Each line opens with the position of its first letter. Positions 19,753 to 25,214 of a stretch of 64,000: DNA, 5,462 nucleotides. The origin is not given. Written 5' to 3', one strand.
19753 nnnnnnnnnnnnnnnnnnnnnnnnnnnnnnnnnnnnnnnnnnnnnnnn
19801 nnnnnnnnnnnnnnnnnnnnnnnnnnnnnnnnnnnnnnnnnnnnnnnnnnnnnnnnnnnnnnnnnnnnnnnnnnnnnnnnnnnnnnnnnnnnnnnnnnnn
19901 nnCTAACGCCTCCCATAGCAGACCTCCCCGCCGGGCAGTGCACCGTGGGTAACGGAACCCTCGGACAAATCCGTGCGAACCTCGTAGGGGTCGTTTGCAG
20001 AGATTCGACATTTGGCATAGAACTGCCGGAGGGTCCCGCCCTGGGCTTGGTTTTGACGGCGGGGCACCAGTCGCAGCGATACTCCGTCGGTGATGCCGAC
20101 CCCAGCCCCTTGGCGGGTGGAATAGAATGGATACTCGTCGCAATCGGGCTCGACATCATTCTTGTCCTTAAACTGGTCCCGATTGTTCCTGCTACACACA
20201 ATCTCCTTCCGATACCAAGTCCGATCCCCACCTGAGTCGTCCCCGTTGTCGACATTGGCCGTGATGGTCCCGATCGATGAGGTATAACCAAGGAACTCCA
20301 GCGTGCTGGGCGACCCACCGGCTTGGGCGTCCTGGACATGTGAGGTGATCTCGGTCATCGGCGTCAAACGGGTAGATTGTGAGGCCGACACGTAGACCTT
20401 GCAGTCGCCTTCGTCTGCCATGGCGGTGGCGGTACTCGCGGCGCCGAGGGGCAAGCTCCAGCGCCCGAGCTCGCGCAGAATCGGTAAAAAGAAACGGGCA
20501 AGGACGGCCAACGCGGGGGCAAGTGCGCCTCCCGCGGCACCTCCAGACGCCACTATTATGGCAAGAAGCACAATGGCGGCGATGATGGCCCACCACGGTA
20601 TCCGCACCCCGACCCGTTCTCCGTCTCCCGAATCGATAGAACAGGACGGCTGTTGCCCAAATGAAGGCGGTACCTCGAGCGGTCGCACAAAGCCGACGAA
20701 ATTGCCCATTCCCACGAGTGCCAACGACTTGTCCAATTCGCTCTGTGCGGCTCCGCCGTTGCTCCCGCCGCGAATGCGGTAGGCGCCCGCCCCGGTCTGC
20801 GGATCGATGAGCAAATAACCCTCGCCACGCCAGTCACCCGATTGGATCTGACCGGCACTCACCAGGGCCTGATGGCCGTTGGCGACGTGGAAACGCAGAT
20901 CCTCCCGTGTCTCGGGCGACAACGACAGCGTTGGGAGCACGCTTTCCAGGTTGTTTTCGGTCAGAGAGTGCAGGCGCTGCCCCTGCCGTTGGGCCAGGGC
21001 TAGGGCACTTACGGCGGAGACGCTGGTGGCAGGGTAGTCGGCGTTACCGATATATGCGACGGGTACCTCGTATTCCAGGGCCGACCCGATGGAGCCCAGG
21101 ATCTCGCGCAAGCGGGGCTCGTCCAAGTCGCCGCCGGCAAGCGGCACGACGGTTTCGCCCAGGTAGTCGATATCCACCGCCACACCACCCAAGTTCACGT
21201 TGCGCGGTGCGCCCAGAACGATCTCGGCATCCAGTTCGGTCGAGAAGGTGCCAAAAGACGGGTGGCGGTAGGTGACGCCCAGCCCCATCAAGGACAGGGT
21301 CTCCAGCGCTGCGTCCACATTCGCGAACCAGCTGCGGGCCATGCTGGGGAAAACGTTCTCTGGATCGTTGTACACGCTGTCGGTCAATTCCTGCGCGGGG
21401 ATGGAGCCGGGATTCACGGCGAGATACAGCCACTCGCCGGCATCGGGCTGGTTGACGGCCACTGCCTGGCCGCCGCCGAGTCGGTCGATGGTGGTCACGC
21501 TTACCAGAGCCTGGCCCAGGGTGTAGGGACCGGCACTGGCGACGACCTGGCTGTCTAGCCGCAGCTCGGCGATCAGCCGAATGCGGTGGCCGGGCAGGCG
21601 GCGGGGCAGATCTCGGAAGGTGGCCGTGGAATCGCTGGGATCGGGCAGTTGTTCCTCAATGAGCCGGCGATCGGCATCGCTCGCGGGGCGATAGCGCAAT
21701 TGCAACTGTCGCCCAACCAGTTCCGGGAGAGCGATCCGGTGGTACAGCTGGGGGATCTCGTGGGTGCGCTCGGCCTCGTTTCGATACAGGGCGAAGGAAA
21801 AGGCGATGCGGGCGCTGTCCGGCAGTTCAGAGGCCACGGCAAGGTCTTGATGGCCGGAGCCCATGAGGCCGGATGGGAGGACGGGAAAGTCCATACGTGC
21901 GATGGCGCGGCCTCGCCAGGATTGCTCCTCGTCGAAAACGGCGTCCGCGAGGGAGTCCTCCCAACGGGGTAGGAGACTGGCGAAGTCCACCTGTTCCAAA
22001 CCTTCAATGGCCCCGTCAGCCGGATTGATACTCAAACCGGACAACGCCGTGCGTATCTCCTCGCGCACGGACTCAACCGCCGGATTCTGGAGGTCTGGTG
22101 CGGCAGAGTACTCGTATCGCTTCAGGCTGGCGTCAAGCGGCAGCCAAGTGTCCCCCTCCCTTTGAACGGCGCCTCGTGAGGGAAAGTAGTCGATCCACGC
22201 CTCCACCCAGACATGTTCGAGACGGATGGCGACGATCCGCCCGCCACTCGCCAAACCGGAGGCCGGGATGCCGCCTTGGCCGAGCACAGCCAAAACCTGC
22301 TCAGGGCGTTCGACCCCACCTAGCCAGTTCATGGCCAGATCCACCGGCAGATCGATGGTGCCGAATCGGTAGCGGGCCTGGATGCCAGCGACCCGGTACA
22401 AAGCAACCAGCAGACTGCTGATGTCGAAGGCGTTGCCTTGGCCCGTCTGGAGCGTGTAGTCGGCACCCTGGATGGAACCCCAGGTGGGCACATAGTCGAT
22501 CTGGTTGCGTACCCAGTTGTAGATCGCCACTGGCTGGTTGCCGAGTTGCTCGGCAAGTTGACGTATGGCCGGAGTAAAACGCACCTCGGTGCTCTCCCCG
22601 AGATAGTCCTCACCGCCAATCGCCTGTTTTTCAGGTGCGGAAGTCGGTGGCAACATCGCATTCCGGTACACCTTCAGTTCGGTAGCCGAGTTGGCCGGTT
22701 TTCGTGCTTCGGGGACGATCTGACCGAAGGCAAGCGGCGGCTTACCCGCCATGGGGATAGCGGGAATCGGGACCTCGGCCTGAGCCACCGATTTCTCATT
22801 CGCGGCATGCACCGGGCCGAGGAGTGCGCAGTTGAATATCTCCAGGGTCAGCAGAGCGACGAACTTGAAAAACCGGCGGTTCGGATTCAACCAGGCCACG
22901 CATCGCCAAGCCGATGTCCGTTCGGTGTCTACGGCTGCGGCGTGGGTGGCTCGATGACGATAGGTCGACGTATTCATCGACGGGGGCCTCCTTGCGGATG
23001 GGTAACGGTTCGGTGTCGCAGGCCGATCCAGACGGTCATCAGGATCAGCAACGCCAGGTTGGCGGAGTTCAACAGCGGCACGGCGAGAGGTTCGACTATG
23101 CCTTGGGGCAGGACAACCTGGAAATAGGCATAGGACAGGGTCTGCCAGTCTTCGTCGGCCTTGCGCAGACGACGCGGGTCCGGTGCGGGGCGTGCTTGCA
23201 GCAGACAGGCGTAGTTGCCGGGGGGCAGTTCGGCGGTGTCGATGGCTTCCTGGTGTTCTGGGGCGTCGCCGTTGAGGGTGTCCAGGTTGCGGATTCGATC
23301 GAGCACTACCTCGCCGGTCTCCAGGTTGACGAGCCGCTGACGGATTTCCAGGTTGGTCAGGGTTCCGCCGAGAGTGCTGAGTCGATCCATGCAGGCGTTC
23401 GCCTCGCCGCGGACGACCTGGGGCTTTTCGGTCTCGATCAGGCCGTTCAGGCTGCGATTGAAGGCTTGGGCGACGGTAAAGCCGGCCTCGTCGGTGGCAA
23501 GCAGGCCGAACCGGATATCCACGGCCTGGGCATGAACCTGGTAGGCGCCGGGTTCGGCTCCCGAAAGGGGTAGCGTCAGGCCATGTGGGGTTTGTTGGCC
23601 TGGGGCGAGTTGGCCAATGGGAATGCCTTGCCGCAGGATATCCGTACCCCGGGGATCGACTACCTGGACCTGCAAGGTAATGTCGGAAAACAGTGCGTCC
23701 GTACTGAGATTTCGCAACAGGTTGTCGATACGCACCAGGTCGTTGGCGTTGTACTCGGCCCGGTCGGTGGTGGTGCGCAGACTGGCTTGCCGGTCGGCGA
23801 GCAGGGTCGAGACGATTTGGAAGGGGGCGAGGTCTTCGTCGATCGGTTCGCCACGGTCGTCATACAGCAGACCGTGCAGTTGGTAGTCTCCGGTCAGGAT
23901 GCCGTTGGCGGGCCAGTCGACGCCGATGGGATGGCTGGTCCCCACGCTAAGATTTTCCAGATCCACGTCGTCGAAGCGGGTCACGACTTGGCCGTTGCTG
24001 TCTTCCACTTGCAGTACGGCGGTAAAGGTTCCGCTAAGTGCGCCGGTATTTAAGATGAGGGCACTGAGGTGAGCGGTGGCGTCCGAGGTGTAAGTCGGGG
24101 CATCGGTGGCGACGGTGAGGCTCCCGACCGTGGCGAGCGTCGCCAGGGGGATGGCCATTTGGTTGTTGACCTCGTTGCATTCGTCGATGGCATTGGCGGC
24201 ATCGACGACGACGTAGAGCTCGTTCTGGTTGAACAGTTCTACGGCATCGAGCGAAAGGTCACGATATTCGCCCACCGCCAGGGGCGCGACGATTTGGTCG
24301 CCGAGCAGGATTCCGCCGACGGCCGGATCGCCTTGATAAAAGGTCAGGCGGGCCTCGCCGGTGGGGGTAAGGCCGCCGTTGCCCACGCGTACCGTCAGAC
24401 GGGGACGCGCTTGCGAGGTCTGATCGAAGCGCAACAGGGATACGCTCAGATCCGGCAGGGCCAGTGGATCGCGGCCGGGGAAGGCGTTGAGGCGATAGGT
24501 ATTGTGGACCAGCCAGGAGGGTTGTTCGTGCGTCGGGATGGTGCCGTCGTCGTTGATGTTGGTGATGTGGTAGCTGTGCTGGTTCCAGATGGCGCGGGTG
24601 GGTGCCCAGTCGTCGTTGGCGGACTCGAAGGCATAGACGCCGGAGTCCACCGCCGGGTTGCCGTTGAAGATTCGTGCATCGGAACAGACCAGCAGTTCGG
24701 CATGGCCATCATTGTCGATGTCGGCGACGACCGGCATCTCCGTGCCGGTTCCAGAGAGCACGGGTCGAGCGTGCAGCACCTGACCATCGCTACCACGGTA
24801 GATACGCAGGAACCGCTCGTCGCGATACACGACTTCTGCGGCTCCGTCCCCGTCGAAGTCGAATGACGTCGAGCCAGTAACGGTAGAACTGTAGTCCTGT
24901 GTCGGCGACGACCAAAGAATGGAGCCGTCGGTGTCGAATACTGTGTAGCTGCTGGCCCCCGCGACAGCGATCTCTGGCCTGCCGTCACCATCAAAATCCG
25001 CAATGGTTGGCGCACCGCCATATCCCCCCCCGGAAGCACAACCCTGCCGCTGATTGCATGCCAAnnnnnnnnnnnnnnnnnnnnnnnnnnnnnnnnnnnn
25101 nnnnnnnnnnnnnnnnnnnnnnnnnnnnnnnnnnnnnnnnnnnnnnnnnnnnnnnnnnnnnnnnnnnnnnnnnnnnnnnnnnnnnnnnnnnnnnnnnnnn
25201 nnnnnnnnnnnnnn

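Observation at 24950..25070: Frameshift at a homopolymeric G tract splits the giant surface-protein gene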

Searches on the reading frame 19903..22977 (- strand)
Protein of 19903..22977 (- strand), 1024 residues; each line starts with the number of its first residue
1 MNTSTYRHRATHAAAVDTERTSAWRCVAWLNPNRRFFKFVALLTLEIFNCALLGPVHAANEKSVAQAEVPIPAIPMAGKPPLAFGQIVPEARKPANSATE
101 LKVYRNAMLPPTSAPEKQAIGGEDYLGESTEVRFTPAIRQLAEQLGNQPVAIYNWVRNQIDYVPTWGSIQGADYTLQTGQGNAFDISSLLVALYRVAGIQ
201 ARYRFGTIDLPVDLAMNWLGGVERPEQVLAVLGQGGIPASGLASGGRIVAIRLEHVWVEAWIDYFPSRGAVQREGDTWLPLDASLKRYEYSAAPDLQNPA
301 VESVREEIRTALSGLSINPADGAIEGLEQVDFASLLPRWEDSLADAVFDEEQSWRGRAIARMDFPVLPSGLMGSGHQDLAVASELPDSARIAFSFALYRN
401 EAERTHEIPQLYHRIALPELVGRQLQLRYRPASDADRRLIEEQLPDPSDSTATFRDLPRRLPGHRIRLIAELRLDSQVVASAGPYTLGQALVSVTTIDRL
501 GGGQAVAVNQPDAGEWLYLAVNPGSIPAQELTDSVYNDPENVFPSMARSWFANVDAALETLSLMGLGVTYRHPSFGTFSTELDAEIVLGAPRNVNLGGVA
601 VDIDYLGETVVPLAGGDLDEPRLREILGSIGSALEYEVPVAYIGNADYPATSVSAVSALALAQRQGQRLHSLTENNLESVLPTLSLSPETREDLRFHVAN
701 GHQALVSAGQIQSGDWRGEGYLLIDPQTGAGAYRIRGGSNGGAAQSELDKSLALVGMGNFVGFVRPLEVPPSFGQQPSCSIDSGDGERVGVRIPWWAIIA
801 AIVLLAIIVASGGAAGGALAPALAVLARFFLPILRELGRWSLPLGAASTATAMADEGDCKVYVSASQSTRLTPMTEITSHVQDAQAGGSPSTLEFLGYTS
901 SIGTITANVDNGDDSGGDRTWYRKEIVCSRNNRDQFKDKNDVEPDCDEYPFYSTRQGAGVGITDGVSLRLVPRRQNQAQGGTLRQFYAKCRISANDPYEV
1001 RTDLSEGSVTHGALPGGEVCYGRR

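Call 9: search_protein_families(library=pfam, proteins=[window:19903-22977:-])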
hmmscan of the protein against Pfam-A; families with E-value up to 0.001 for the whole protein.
window:19903-22977:- (1024 aa): 2 families
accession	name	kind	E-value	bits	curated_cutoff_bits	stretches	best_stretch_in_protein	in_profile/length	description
PF01841.26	Transglut_core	-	4.1e-17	62.9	23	1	142-283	11-108/108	Transglutaminase-like superfamily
PF14040.12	DNase_NucA_NucB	-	2.3e-14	54.1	23.8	1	918-1000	21-99/100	Deoxyribonuclease NucA/NucB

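Call 10: find_encoding_contigs(protein=window:19903-22977:-, flank=10000, max_places=10)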
Protein window:19903-22977:- (1024 aa): 3 contigs read that carry it; 3 places shown.
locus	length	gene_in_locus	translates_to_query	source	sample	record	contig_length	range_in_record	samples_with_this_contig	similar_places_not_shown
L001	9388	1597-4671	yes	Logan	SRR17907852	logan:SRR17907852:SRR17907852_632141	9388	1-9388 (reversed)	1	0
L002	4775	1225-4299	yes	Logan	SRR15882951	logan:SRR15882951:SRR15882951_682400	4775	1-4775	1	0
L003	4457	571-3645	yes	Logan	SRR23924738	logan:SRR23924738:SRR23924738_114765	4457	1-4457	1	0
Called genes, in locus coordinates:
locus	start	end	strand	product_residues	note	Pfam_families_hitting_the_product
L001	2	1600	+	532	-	?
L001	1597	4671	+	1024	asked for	PF01841:Transglut_core, PF14040:DNase_NucA_NucB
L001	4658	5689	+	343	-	PF14567:SUKH_5 (faint), PF09346:SMI1_KNR4, PF14568:SUKH_6 (weak)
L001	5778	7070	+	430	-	-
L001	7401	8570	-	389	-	PF04389:Peptidase_M28 (weak), PF01546:Peptidase_M20, PF07687:M20_dimer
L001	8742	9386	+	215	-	?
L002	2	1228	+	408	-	?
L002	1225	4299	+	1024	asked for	PF01841:Transglut_core, PF14040:DNase_NucA_NucB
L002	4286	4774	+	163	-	?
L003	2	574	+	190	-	?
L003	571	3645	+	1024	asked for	PF01841:Transglut_core, PF14040:DNase_NucA_NucB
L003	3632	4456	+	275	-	?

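Call 24: list_cluster_members(proteins=[window:19903-22977:-, window:22974-25064:-, L001:4658-5689:+, L001:5778-7070:+, L001:7401-8570:-])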
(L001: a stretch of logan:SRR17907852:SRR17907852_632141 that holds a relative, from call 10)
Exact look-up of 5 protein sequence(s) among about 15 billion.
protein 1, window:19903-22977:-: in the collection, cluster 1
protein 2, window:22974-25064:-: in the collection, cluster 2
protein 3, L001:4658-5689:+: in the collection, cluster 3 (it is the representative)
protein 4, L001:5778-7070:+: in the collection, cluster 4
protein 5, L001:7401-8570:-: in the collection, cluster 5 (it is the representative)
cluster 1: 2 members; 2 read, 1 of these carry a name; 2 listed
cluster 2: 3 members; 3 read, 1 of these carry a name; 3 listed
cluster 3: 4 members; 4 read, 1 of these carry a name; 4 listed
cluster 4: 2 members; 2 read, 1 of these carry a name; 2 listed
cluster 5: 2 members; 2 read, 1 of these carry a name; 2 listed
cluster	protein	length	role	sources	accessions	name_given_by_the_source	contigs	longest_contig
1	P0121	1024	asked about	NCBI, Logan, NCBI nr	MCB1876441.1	MAG: hypothetical protein KDH88_10735 [Chromatiales bacterium] | hypothetical protein [Chromatiales bacterium]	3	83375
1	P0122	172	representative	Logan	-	-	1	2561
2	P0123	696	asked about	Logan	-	-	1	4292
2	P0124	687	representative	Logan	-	-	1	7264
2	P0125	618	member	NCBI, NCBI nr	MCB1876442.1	MAG: hypothetical protein KDH88_10740 [Chromatiales bacterium] | hypothetical protein [Chromatiales bacterium]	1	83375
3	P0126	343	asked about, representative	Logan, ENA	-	-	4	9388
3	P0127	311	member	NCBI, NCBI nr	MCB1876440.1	MAG: SMI1/KNR4 family protein [Chromatiales bacterium] | SMI1/KNR4 family protein [Chromatiales bacterium]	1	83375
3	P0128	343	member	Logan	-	-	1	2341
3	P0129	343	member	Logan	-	-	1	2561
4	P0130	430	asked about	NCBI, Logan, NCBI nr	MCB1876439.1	MAG: hypothetical protein KDH88_10725 [Chromatiales bacterium] | hypothetical protein [Chromatiales bacterium]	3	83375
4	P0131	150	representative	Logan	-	-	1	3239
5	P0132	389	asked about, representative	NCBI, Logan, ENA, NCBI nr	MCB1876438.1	MAG: acetylornithine deacetylase [Chromatiales bacterium] | acetylornithine deacetylase [Chromatiales bacterium]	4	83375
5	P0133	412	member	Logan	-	-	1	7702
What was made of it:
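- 19903..22977 (-): A 1,024-aa secreted transglutaminase-core protein with a C-terminal NucA/NucB DNase domain, a polymorphic-toxin-like architecture. It is MCB1876441.1. Calls 9 and 24.
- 18885..19916 (-): A 343-aa SMI1/KNR4 (SUKH) family protein, the presumed immunity partner of the DNase domain. Calls 9, 10 and 24.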

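Call 26: find_encoding_contigs(protein=P0124, flank=10000, max_places=10)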
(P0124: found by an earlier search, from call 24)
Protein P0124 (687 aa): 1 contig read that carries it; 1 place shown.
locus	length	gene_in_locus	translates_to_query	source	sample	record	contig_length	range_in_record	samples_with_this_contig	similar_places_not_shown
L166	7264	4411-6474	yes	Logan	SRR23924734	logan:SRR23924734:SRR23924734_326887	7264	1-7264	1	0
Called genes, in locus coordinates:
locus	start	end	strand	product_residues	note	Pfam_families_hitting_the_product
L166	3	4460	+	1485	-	?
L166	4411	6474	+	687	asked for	PF01839:FG-GAP (faint), PF13517:FG-GAP_3, PF07705:CARDB (weak), PF01835:MG2 (faint)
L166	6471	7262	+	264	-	?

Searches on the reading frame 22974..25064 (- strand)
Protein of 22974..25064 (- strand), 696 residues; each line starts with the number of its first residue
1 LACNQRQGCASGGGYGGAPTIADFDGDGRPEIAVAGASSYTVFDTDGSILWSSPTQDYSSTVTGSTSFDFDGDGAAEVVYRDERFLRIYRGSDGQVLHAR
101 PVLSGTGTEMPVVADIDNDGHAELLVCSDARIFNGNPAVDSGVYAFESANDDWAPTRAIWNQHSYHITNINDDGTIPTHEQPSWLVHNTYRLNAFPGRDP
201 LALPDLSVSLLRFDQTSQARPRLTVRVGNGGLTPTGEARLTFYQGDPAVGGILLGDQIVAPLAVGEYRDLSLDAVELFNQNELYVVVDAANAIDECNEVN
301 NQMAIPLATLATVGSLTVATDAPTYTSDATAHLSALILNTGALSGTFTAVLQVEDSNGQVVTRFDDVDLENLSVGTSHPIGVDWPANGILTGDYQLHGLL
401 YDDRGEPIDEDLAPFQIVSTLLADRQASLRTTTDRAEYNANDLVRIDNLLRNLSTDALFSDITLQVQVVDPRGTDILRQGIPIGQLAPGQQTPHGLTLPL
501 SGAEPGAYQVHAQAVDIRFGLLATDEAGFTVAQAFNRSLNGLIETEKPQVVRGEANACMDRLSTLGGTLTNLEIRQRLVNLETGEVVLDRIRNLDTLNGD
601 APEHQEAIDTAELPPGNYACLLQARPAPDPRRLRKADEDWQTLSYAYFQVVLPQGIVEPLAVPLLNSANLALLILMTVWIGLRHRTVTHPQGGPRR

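Call 9: search_protein_families(library=pfam, proteins=[window:22974-25031:-])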
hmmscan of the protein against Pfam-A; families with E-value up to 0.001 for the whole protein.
window:22974-25031:- (685 aa): 4 families
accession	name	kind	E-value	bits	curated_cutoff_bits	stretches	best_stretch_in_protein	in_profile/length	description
PF13517.12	FG-GAP_3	-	8.8e-14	52.3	26.9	1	58-115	1-61/61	FG-GAP-like repeat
PF07705.17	CARDB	-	8.5e-12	45.6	22.7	1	193-292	2-99/101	CARDB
PF01839.29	FG-GAP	-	1.5e-07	31.6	22.1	0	5-24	2-21/37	FG-GAP repeat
PF01835.25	MG2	-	2.8e-06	28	32.8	0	420-501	4-80/96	MG2 domain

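Call 14: find_encoding_contigs(protein=window:22974-25064:-, flank=10000, max_places=10)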
Protein window:22974-25064:- (696 aa): 1 contig read that carries it; 1 place shown.
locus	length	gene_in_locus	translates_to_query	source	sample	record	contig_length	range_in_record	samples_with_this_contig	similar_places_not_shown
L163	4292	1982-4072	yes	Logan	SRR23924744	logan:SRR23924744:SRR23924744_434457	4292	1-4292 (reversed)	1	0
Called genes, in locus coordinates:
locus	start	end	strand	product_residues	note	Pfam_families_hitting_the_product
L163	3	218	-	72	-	?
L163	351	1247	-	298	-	-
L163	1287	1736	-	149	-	-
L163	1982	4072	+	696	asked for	PF01839:FG-GAP (faint), PF13517:FG-GAP_3, PF07705:CARDB, PF01835:MG2 (faint)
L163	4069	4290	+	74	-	?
